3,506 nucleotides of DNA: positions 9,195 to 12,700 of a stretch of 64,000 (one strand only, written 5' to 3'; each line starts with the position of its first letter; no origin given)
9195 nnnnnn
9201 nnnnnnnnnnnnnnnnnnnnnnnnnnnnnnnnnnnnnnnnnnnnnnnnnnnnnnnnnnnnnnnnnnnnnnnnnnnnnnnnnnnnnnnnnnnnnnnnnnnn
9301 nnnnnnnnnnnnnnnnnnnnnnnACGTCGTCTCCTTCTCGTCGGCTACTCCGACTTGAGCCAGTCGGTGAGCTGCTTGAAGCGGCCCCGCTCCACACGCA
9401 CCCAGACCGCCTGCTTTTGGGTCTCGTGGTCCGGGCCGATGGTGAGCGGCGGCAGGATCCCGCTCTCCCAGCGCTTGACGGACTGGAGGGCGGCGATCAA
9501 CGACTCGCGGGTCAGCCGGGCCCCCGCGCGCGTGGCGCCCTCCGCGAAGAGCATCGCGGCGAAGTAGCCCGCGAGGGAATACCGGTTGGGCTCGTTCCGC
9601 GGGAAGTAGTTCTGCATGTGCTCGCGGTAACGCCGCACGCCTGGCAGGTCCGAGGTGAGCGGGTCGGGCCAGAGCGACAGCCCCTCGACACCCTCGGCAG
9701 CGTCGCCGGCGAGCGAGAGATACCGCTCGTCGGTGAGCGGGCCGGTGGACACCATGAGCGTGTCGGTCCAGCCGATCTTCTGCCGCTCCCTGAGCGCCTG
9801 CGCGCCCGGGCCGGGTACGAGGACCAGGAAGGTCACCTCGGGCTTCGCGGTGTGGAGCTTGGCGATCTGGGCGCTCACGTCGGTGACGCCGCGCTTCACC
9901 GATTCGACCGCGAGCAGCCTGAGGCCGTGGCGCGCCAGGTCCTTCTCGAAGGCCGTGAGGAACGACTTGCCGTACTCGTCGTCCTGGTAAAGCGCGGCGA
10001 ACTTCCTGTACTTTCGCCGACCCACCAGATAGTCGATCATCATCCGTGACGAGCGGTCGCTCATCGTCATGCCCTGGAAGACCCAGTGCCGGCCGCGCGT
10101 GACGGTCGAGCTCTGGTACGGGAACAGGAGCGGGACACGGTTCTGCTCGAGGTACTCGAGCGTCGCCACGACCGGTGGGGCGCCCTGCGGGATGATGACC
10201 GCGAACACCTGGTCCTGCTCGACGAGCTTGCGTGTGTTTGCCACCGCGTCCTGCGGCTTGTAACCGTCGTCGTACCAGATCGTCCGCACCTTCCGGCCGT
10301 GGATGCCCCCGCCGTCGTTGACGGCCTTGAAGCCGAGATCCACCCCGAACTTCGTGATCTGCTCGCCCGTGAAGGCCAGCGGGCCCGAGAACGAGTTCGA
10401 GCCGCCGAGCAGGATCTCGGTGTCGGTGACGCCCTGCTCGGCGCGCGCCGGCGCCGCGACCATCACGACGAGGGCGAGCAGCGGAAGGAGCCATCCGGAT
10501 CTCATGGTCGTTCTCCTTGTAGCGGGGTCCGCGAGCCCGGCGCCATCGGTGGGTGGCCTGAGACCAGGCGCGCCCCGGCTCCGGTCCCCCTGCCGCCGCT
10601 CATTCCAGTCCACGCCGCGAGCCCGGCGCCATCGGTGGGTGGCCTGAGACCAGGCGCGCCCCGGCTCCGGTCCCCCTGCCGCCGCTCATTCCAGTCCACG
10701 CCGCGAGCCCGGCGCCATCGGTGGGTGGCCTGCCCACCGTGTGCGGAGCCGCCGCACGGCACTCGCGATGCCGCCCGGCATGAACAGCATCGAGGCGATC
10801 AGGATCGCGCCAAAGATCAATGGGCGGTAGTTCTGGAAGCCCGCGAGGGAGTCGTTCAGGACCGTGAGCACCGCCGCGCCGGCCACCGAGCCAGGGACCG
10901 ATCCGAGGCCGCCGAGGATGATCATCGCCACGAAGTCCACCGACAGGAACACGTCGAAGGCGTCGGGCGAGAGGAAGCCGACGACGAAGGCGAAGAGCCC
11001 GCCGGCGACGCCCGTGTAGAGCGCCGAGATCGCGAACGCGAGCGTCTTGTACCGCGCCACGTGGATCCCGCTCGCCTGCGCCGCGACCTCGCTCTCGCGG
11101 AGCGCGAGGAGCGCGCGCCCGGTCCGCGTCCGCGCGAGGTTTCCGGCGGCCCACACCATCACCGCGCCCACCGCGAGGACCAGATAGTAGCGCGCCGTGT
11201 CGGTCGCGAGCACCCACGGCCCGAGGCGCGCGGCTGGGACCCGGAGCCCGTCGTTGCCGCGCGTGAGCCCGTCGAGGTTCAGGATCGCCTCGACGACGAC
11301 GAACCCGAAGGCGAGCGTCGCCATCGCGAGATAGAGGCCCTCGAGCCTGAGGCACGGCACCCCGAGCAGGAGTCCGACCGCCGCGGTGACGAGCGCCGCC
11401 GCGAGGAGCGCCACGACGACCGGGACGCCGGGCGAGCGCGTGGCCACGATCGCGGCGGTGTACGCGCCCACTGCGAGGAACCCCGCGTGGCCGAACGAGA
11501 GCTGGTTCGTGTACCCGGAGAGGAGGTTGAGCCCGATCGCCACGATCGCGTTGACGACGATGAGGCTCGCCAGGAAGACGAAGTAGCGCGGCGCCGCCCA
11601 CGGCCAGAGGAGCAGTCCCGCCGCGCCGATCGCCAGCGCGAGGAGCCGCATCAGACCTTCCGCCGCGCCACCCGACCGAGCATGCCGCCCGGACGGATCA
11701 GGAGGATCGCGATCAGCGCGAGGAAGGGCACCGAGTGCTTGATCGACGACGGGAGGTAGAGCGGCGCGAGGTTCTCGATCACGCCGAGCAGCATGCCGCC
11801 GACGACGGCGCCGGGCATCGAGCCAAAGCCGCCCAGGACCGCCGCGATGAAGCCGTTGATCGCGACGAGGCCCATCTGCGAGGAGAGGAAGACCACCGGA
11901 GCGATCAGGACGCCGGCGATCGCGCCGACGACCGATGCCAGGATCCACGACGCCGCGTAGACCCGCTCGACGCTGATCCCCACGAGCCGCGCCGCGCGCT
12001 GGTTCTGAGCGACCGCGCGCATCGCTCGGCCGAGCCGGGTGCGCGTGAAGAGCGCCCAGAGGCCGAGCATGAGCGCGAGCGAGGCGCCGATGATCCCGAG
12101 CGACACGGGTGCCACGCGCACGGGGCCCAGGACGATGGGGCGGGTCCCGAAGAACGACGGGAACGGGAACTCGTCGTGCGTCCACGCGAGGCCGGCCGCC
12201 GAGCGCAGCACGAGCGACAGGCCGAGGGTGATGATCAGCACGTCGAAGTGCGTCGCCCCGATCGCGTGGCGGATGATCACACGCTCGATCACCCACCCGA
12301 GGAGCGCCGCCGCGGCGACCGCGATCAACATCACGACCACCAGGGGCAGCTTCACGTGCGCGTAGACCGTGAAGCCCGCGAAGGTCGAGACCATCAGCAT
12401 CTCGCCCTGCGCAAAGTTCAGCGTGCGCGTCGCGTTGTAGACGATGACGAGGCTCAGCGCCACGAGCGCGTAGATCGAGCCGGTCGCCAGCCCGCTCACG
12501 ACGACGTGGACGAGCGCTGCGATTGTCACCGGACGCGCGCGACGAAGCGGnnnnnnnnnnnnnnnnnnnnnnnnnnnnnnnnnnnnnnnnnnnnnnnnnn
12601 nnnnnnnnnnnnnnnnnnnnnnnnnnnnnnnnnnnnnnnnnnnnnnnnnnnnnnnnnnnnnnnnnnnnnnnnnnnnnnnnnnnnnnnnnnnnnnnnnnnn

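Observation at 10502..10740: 86-bp R1 tandem repeat makes a 28-codon plus 33-codon relay from livM into the binding-protein gene, and supplies the 3' coding end of livM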

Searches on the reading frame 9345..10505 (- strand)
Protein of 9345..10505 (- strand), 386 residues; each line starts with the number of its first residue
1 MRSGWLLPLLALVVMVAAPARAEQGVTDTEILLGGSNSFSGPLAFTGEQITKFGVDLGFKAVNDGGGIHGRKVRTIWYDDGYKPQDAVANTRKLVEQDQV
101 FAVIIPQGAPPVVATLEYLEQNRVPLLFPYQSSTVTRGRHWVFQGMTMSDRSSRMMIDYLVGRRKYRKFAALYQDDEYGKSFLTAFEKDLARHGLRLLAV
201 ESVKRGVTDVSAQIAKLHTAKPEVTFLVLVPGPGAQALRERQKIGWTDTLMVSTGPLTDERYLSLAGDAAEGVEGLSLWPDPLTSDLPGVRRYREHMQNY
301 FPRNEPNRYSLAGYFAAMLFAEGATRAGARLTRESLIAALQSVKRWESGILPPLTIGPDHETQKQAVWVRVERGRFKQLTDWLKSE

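Call 50: search_protein_families(library=pfam, proteins=[window:9345-10505:-], max_evalue=0.01)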
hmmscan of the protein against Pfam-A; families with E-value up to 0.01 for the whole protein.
window:9345-10505:- (386 aa): 3 families
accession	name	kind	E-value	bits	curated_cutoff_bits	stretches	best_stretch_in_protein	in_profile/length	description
PF13458.12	Peripla_BP_6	-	6.2e-66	223.8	31.7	1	33-373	4-341/343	Periplasmic binding protein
PF01094.35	ANF_receptor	-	2.5e-15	56.8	25.4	1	63-349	14-313/353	Receptor family ligand binding region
PF13433.12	Peripla_BP_5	-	5.4e-08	32.8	27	1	38-331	8-298/363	Periplasmic binding protein domain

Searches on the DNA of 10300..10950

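Call 8: search_rna_families(source=window, start=10300, end=10950, threshold=evalue, max_evalue=10)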
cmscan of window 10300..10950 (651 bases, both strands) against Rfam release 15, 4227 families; matches with E-value up to 10: 3.
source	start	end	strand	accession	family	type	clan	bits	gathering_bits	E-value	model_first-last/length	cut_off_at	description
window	10702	10789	+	RF00983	mir-662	Gene; miRNA;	-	20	88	0.67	1-82/82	no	mir-662 microRNA precursor family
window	10635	10687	+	RF04227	mir-9215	Gene; miRNA;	-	16.2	88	3.1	1-85/85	no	mir-9215 microRNA precursor family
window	10549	10601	+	RF04227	mir-9215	Gene; miRNA;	-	16.2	88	3.1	1-85/85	no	mir-9215 microRNA precursor family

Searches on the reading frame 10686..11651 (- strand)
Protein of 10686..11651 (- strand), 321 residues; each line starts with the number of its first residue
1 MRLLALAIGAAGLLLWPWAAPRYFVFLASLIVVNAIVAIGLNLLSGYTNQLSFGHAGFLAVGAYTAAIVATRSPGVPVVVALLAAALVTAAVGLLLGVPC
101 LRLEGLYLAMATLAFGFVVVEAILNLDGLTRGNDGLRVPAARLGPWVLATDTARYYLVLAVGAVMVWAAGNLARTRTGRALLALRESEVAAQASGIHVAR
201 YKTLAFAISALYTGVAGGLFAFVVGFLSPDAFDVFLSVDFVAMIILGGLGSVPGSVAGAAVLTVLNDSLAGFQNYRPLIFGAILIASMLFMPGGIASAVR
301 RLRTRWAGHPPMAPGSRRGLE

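Call 30: find_homologous_proteins(query=window:10689-11651:-, max_evalue=1e-40)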
Query seq(321 aa) (321 aa): 2375 proteins with E <= 1e-40 among 8000 candidates; the best 120 are listed.
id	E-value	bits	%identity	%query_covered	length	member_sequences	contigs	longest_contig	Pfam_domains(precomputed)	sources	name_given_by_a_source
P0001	1.4e-167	575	87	100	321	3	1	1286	PF02653.22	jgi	jgi:branched-chain amino acid transport system permease protein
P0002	1.8e-165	568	89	100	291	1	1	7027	PF02653.22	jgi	-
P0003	3.2e-161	554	90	92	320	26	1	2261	PF02653.22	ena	-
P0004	3.9e-161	554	88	96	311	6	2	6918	PF02653.22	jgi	jgi:branched-chain amino acid transport system permease protein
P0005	7.0e-161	553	90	94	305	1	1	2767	PF02653.22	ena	-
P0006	8.4e-161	553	92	90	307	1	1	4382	PF02653.22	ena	-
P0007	1.4e-160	552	92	90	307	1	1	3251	PF02653.22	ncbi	-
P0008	4.4e-160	550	92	90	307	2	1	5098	PF02653.22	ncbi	-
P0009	4.7e-160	550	90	94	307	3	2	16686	PF02653.22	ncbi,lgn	-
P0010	6.0e-160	550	90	90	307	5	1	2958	PF02653.22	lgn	-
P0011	3.8e-159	547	89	90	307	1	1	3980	PF02653.22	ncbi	ncbi:MAG: branched-chain amino acid ABC transporter permease [Candidatus Rokuibacteriota bacterium]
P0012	1.2e-158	546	89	92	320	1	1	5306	PF02653.22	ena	-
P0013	1.3e-158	545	88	95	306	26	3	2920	PF02653.22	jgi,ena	-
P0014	1.6e-158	545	87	94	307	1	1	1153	PF02653.22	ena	-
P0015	5.4e-158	543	90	90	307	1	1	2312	PF02653.22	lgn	-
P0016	8.3e-158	543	91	90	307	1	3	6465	PF02653.22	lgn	-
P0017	9.5e-158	543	90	90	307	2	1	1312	PF02653.22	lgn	-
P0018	1.2e-157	542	90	88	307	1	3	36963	PF02653.22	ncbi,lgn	-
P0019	3.8e-157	541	90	89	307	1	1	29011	PF02653.22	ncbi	-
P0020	1.4e-156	539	91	90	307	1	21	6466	PF02653.22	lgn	-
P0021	1.8e-156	538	90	89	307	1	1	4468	PF02653.22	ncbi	-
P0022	2.3e-156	538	90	89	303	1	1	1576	PF02653.22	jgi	jgi:branched-chain amino acid transport system permease protein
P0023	2.8e-156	538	90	90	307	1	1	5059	PF02653.22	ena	-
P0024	1.2e-155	536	84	100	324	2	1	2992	PF02653.22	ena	-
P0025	1.6e-153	529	84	94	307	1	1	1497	PF02653.22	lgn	-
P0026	1.9e-153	528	86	90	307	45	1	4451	PF02653.22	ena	-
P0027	3.1e-153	528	84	94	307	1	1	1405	PF02653.22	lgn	-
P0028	4.1e-153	527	86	90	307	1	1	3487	PF02653.22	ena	-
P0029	6.6e-153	527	86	90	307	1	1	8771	PF02653.22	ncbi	-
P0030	8.7e-153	526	87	94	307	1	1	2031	PF02653.22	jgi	jgi:branched-chain amino acid transport system permease protein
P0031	2.9e-151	521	84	93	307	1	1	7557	PF02653.22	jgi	-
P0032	3.4e-151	521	84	93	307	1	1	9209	PF02653.22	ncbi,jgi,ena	-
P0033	5.1e-151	521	84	93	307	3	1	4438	PF02653.22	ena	-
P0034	1.3e-150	519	85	90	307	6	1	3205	PF02653.22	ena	-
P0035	2.2e-150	518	85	94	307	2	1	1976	PF02653.22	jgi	-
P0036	5.4e-150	517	86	91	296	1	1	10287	PF02653.22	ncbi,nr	ncbi:MAG TPA: branched-chain amino acid ABC transporter permease, partial [Methylomirabilota bacteri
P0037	7.0e-150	517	85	90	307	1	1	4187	PF02653.22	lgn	-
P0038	1.2e-149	516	83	93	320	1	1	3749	PF02653.22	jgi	-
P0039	2.1e-148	512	85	89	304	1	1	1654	PF02653.22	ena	-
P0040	7.8e-148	510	83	94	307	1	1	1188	PF02653.22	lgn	-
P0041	1.2e-147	509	82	94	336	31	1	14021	PF02653.22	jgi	jgi:branched-chain amino acid transport system permease protein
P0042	5.0e-147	507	82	95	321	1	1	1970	PF02653.22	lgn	-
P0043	1.0e-146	506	85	90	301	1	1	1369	PF02653.22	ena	-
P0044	1.2e-146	506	82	94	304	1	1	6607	PF02653.22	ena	-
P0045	1.7e-146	506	81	95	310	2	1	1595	PF02653.22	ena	-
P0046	3.7e-146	505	81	95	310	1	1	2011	PF02653.22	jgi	-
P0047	6.5e-146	504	80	97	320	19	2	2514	PF02653.22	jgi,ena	-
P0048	7.6e-146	504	79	99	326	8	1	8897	PF02653.22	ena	-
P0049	8.0e-146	503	81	96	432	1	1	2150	PF02653.22,PF13458.13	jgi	-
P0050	8.5e-146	503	84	87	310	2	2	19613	PF02653.22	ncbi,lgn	-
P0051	9.6e-146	503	81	95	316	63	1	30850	PF02653.22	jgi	jgi:branched-chain amino acid transport system permease protein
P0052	1.7e-145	502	79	98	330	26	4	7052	PF02653.22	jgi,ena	-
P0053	7.2e-145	500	79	95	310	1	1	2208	PF02653.22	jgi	-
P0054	2.8e-144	498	80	97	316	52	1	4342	PF02653.22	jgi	jgi:branched-chain amino acid transport system permease protein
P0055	4.5e-144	498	80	96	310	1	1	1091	PF02653.22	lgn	-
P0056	1.4e-143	496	79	95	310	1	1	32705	PF02653.22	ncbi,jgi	-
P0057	1.4e-143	496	78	97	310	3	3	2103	PF02653.22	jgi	jgi:branched-chain amino acid transport system permease protein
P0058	1.5e-142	493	80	90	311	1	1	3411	PF02653.22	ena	-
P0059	1.5e-142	493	77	97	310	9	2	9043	PF02653.22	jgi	jgi:branched-chain amino acid transport system permease protein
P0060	4.7e-142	491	81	94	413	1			PF02653.22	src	-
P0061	9.1e-141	487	80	95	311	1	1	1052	PF02653.22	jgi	jgi:branched-chain amino acid transport system permease protein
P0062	2.7e-140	485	79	90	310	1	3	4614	PF02653.22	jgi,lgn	jgi:branched-chain amino acid transport system permease protein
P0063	2.8e-140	485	80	91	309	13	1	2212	PF02653.22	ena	-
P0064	3.1e-140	485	77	97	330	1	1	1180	PF02653.22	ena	-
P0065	3.9e-140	485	81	93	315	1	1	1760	PF02653.22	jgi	-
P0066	1.0e-139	483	81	90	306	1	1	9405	PF02653.22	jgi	jgi:branched-chain amino acid transport system permease protein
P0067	2.1e-139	482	79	93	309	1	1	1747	PF02653.22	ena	-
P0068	3.1e-139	482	79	93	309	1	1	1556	PF02653.22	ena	-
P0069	3.3e-139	482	82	87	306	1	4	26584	PF02653.22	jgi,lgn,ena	jgi:branched-chain amino acid transport system permease protein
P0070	7.5e-139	481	80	91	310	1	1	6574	PF02653.22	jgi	jgi:branched-chain amino acid transport system permease protein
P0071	8.7e-139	480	78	94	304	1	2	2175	PF02653.22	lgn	-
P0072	1.1e-138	480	81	90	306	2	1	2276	PF02653.22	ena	-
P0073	1.9e-138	479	81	90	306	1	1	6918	PF02653.22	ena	-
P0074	1.9e-138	479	81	89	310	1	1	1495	PF02653.22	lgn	-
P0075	2.1e-138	479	81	90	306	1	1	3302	PF02653.22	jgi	jgi:branched-chain amino acid transport system permease protein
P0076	2.4e-138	479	81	90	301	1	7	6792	PF02653.22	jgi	jgi:branched-chain amino acid transport system permease protein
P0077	2.5e-138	479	81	90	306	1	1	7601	PF02653.22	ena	-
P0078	3.8e-138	478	80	90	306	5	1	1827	PF02653.22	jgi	jgi:branched-chain amino acid transport system permease protein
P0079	6.0e-138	478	78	93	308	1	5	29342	PF02653.22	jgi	jgi:branched-chain amino acid transport system permease protein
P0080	6.0e-138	478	79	90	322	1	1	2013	PF02653.22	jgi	jgi:branched-chain amino acid transport system permease protein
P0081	6.0e-138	478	80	90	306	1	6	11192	PF02653.22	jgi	jgi:branched-chain amino acid transport system permease protein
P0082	7.3e-138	477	80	90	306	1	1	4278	PF02653.22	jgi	jgi:branched-chain amino acid transport system permease protein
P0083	8.3e-138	477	81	90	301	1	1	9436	PF02653.22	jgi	jgi:branched-chain amino acid transport system permease protein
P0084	9.0e-138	477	81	90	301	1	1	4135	PF02653.22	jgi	jgi:branched-chain amino acid transport system permease protein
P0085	1.2e-137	477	81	90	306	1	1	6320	PF02653.22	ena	-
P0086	1.2e-137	477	78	94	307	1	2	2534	PF02653.22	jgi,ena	-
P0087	1.3e-137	476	80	90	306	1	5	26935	PF02653.22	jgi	jgi:branched-chain amino acid transport system permease protein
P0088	1.7e-137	476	78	94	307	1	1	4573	PF02653.22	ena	-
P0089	1.9e-137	476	78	94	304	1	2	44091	PF02653.22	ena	-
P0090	2.0e-137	476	78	94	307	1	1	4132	PF02653.22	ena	-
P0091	2.0e-137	476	81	90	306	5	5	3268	PF02653.22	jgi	jgi:branched-chain amino acid transport system permease protein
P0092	2.2e-137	476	80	90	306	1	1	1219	PF02653.22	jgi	jgi:branched-chain amino acid transport system permease protein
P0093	2.4e-137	476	76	95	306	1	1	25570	PF02653.22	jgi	jgi:branched-chain amino acid transport system permease protein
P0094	2.5e-137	476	79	90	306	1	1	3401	PF02653.22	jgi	jgi:branched-chain amino acid transport system permease protein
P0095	2.6e-137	475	79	90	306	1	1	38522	PF02653.22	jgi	-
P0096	2.7e-137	475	79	90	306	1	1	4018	PF02653.22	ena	-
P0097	2.9e-137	475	79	90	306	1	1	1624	PF02653.22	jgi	-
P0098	3.2e-137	475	78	95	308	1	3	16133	PF02653.22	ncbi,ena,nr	ncbi:MAG: hypothetical protein A2W08_11700 [Candidatus Rokubacteria bacterium RBG_16_73_20]|nr:MAG: 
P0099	3.3e-137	475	79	90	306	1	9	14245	PF02653.22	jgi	jgi:branched-chain amino acid transport system permease protein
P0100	3.5e-137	475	80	90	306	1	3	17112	PF02653.22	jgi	jgi:branched-chain amino acid transport system permease protein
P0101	3.6e-137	475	79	90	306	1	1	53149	PF02653.22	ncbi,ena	ncbi:MAG TPA: branched-chain amino acid ABC transporter permease [Methylomirabilota bacterium]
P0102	3.6e-137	475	79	90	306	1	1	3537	PF02653.22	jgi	jgi:branched-chain amino acid transport system permease protein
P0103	3.7e-137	475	80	91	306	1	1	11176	PF02653.22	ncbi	-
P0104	3.7e-137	475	79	90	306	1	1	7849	PF02653.22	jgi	-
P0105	3.7e-137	475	80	91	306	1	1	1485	PF02653.22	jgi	jgi:branched-chain amino acid transport system permease protein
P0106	3.9e-137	475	79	90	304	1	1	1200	PF02653.22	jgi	jgi:branched-chain amino acid transport system permease protein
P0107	3.9e-137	475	79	90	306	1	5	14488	PF02653.22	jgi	jgi:branched-chain amino acid transport system permease protein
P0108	4.0e-137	475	80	90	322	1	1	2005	PF02653.22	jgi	jgi:branched-chain amino acid transport system permease protein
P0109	4.2e-137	475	80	90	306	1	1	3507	PF02653.22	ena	-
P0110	4.2e-137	475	81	90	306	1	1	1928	PF02653.22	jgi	-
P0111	4.4e-137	475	79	90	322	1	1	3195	PF02653.22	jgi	jgi:branched-chain amino acid transport system permease protein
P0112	4.6e-137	475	80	90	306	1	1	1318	PF02653.22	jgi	jgi:branched-chain amino acid transport system permease protein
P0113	4.8e-137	475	79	90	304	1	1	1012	PF02653.22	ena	-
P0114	4.8e-137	475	80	90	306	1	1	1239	PF02653.22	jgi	jgi:branched-chain amino acid transport system permease protein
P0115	5.1e-137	475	79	90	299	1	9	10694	PF02653.22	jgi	jgi:branched-chain amino acid transport system permease protein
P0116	7.1e-137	474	77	94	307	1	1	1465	PF02653.22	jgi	-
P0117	7.2e-137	474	79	90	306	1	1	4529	PF02653.22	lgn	-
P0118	8.1e-137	474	78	89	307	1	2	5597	PF02653.22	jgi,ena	-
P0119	8.7e-137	474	80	90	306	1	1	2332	PF02653.22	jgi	jgi:branched-chain amino acid transport system permease protein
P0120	9.3e-137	474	80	90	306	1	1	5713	PF02653.22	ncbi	-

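Call 32: find_encoding_contigs(protein=P0018, flank=1500, max_places=2)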
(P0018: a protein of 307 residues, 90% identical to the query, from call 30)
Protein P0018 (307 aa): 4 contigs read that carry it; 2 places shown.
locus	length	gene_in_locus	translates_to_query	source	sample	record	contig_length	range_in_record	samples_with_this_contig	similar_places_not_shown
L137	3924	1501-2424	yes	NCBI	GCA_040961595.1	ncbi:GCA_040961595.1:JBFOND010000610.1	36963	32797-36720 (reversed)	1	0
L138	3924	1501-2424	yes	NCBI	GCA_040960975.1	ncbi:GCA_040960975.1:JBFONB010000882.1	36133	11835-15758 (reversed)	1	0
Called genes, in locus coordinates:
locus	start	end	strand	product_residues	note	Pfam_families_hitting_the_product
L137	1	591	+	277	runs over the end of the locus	?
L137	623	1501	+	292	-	PF02653:BPD_transp_2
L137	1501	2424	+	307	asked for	PF02653:BPD_transp_2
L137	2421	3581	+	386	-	PF13433:Peripla_BP_5, PF13458:Peripla_BP_6, PF01094:ANF_receptor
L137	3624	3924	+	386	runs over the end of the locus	PF13433:Peripla_BP_5 (weak), PF13458:Peripla_BP_6, PF01094:ANF_receptor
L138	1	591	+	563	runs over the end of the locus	PF02538:Hydantoinase_B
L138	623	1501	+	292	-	PF02653:BPD_transp_2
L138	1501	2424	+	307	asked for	PF02653:BPD_transp_2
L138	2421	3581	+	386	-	PF13433:Peripla_BP_5, PF13458:Peripla_BP_6, PF01094:ANF_receptor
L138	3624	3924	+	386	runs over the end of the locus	PF13433:Peripla_BP_5 (weak), PF13458:Peripla_BP_6, PF01094:ANF_receptor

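Call 33: find_encoding_contigs(protein=P0004, flank=1500, max_places=2)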
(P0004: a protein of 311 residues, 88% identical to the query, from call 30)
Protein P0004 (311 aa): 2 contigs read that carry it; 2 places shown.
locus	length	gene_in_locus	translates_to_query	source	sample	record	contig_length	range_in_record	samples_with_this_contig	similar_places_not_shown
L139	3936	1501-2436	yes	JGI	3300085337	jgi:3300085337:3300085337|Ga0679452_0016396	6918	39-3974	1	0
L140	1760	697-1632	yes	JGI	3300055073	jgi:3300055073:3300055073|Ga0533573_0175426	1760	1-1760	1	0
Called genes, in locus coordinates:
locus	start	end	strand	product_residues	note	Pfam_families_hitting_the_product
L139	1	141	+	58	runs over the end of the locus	?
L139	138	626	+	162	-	PF02830:V4R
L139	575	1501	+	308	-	PF02653:BPD_transp_2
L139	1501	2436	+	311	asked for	PF02653:BPD_transp_2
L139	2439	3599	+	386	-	PF13433:Peripla_BP_5, PF13458:Peripla_BP_6, PF01094:ANF_receptor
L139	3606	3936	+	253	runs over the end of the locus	PF00005:ABC_tran, PF13304:AAA_21 (faint), PF12399:BCA_ABC_TP_C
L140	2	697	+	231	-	?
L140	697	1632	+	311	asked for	PF02653:BPD_transp_2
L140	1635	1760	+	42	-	?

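Call 34: find_encoding_contigs(protein=P0003, flank=1500, max_places=2)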
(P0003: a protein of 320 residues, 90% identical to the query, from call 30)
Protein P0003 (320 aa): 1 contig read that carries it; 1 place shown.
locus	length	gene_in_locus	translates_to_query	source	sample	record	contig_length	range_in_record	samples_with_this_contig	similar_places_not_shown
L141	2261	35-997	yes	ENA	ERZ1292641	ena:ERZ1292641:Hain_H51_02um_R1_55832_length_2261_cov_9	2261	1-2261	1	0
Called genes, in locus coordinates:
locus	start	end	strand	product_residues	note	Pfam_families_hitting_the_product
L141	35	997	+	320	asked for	PF02653:BPD_transp_2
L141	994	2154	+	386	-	PF13433:Peripla_BP_5 (weak), PF13458:Peripla_BP_6, PF01094:ANF_receptor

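Call 50: search_protein_families(library=pfam, proteins=[window:10686-11651:-], max_evalue=0.01)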
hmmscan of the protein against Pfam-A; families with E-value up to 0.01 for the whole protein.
window:10686-11651:- (321 aa): 1 family
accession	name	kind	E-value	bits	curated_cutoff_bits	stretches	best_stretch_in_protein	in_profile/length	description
PF02653.21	BPD_transp_2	-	4.7e-41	141.2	26.8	1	25-287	3-268/269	Branched-chain amino acid transport system / permease component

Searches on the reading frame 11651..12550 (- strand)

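Call 50: search_protein_families(library=pfam, proteins=[window:11651-12550:-], max_evalue=0.01)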
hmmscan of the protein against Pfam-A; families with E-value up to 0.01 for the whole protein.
window:11651-12550:- (299 aa): 1 family
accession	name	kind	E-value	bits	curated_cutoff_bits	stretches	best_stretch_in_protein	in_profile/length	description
PF02653.21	BPD_transp_2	-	1.5e-35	123.1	26.8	1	17-283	2-269/269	Branched-chain amino acid transport system / permease component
